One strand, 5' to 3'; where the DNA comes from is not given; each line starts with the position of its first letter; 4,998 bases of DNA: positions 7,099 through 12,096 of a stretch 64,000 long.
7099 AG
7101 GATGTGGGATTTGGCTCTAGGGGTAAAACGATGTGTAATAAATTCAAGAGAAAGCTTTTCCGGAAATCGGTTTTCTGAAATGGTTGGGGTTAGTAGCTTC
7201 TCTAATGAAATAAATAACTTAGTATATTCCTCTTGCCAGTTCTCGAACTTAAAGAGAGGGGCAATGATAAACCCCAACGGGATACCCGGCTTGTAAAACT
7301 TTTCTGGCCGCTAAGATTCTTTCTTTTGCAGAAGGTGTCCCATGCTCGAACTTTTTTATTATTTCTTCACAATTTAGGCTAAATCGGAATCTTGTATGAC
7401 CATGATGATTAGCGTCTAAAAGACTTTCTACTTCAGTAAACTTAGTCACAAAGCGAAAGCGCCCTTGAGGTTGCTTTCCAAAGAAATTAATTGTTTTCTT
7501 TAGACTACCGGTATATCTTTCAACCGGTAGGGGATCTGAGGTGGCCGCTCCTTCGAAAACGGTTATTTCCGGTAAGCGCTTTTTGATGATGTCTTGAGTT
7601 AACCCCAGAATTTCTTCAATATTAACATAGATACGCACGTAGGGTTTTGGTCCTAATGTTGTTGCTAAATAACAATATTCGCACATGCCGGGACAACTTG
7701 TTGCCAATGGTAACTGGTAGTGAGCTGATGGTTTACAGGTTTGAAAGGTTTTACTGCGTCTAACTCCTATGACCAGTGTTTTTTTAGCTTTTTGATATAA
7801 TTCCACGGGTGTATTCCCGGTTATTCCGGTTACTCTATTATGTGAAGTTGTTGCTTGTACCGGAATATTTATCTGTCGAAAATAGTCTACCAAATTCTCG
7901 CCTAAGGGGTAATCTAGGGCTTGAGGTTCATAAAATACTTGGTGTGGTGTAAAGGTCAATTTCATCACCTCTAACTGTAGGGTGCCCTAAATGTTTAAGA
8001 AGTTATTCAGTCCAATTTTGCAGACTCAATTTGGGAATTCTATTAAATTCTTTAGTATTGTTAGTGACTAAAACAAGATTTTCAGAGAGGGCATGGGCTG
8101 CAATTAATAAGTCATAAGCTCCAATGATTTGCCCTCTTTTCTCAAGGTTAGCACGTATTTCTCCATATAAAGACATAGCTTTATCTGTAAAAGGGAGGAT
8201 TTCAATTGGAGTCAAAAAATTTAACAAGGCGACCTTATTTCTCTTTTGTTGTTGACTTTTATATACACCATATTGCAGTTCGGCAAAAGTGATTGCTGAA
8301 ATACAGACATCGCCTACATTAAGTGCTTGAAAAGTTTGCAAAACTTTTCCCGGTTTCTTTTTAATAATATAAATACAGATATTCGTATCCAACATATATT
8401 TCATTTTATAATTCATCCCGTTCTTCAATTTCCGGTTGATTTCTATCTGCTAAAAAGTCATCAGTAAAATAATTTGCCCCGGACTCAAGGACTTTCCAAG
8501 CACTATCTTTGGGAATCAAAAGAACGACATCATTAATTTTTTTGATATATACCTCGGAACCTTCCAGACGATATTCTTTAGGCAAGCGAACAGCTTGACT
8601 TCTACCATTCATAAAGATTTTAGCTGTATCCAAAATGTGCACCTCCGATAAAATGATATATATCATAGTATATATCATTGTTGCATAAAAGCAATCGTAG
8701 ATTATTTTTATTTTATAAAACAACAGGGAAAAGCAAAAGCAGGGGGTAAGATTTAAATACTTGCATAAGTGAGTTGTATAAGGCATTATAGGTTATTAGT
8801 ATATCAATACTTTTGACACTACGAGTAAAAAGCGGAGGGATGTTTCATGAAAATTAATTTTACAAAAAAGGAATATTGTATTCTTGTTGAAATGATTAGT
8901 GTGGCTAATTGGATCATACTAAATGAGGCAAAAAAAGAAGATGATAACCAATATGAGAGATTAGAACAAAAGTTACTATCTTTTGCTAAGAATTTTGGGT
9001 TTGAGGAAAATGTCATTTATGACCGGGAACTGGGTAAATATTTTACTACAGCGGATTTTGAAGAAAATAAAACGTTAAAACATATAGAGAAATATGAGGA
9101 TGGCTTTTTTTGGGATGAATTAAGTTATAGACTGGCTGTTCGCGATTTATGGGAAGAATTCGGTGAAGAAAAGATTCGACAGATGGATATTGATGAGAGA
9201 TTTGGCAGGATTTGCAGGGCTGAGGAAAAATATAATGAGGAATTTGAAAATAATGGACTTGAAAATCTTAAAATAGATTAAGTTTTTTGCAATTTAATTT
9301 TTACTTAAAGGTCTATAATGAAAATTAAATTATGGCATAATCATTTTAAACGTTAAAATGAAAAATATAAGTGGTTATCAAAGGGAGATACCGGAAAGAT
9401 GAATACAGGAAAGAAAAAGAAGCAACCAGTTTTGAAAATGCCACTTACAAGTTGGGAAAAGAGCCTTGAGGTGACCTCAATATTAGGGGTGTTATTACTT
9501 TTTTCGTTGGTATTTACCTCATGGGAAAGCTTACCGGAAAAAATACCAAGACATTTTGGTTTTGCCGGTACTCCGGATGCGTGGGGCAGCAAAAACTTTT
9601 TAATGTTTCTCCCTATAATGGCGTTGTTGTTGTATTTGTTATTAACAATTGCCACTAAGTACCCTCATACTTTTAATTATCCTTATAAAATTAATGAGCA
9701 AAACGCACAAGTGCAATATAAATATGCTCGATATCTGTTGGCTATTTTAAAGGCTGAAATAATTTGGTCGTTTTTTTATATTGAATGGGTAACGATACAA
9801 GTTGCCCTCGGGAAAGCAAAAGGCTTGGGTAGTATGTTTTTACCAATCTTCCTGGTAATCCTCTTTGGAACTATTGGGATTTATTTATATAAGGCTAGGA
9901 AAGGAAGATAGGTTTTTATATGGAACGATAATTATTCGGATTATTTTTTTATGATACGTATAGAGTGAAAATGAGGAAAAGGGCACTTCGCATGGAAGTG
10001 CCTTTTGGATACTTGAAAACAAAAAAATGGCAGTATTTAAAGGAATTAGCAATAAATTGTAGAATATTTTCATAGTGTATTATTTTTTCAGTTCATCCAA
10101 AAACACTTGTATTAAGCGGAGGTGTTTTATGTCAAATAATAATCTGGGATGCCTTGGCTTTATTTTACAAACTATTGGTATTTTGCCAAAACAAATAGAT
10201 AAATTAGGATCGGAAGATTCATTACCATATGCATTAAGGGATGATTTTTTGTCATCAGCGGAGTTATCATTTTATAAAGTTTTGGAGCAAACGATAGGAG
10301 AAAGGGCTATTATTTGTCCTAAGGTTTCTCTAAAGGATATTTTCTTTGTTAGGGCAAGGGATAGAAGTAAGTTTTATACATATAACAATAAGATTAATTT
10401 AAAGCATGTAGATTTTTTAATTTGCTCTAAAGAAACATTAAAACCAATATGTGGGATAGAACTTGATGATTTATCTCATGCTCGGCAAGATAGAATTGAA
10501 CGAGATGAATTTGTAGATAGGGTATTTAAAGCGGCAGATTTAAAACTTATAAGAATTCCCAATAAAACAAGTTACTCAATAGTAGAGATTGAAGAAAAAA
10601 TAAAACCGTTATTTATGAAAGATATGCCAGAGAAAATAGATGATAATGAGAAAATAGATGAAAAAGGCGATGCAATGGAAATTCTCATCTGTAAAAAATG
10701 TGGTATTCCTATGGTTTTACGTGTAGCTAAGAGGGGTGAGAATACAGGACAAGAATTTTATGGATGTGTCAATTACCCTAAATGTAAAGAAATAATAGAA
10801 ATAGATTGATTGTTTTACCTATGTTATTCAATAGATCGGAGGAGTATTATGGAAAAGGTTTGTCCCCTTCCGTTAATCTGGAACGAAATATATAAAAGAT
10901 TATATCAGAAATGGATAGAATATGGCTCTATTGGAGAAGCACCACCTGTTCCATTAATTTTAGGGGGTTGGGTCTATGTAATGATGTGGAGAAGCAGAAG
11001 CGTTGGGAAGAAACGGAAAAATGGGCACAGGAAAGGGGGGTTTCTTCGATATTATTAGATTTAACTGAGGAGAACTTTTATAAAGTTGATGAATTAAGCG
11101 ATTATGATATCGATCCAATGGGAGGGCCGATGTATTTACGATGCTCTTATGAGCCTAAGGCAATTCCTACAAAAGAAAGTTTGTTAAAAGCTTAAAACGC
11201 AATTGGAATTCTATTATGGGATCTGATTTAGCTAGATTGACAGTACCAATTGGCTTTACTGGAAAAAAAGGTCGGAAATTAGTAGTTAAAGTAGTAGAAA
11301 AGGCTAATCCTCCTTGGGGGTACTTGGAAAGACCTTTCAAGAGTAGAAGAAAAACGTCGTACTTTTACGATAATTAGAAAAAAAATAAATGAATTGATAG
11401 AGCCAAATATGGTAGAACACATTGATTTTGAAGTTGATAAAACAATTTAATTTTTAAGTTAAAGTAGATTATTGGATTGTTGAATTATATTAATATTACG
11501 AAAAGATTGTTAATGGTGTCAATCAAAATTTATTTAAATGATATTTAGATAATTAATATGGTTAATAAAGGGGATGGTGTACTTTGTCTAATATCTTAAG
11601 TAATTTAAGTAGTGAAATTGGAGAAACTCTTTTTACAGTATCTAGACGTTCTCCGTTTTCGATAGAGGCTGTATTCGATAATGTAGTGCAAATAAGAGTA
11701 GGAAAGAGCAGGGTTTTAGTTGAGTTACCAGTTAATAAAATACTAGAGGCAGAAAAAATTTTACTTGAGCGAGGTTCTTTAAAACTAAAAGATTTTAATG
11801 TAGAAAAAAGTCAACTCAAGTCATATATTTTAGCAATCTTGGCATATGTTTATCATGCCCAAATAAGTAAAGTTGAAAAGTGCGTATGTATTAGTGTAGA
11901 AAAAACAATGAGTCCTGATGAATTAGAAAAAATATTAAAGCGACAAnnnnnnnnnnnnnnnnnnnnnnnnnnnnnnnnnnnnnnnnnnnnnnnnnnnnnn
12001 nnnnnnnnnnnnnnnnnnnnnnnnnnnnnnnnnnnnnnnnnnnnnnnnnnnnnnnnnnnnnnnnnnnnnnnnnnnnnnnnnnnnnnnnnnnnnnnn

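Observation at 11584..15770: DUF3883 nuclease-like gene paired with a DUF4011/Upf1-like helicase carrying a Vsr/DUF559-type endonuclease tail; the helicase is split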

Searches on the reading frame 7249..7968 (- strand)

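Call 63: search_protein_families(library=pfam, proteins=[window:7249-7968:-], max_evalue=0.001)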
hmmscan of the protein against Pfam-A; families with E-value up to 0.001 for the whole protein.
window:7249-7968:- (239 aa): 2 families
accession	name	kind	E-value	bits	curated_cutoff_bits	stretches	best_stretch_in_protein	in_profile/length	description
PF20903.3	SPL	-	4.5e-97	325.4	27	1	6-236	1-231/338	Spore photoproduct lyase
PF04055.27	Radical_SAM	-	2e-05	25.3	29.5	1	89-231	4-143/166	Radical SAM superfamily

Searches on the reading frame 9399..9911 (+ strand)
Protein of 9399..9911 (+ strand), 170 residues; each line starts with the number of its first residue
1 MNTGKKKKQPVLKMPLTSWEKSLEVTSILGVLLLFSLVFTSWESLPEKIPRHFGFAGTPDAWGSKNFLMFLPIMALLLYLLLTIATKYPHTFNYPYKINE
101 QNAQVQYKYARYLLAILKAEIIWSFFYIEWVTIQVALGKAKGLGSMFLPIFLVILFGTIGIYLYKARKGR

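Call 63: search_protein_families(library=pfam, proteins=[window:9399-9911:+], max_evalue=0.001)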
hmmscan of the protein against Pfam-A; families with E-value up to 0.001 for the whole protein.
window:9399-9911:+ (170 aa): 1 family
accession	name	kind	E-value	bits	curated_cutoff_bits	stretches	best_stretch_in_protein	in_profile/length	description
PF07853.16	DUF1648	-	6.8e-14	51.7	28.7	1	31-75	3-48/49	Domain of unknown function (DUF1648)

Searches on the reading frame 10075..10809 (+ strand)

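Call 4: search_protein_families(library=pfam, proteins=[window:10075-10809:+], max_evalue=0.01)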
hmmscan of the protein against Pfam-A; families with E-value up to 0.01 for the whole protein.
window:10075-10809:+ (244 aa): 3 families
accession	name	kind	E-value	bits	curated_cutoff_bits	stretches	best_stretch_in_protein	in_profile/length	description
PF10881.14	DUF2726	-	2.2e-32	111.9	24.7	1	58-177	4-124/126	Protein of unknown function (DUF2726)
PF01396.24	Zn_ribbon_Top1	-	2.7e-09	37.1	32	1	205-241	3-34/39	Topoisomerase DNA binding C4 zinc finger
PF06839.17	Zn_ribbon_GRF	-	0.00012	22.6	25.9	1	205-235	2-32/45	GRF zinc finger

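Call 5: search_protein_families(library=padloc, proteins=[window:10075-10809:+], max_evalue=0.01)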
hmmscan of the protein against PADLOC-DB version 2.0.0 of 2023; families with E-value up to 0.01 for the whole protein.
window:10075-10809:+ (244 aa): 0 families

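Call 6: search_protein_families(library=ncbifam, proteins=[window:10075-10809:+], max_evalue=0.01)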
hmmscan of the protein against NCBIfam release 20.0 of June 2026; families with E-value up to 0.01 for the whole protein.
window:10075-10809:+ (244 aa): 2 families
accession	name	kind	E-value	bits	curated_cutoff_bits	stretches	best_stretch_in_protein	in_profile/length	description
NF041452.1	DDP3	equivalog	0.0037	17.6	140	1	56-136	6-87/116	DNA distortion polypeptide 3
NF005555.0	PRK07220.1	equivalog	0.0051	15.2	635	1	203-240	589-622/740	DNA topoisomerase I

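Call 98: search_protein_families(library=phrogs, proteins=[window:10075-10809:+], max_evalue=0.001)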
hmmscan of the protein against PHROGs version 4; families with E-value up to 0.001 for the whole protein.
window:10075-10809:+ (244 aa): 1 family
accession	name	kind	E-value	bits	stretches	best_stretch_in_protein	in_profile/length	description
phrog_14167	-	unknown function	1.4e-13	51.8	1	58-177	80-192/209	-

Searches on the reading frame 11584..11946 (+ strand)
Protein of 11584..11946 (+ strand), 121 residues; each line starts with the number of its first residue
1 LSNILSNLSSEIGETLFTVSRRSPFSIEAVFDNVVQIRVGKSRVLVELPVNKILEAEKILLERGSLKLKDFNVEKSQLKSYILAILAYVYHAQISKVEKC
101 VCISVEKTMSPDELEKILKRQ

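Call 65: search_protein_families(library=pfam, proteins=[window:11584-11946:+], max_evalue=10)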
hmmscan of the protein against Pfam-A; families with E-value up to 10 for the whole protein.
seq(121 aa): 1 family
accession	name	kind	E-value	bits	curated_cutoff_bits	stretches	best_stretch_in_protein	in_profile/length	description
PF21760.3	SecD_1st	-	0.099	12.5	27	1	33-70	20-57/60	Protein translocase subunit SecDF, P1 domain, N-terminal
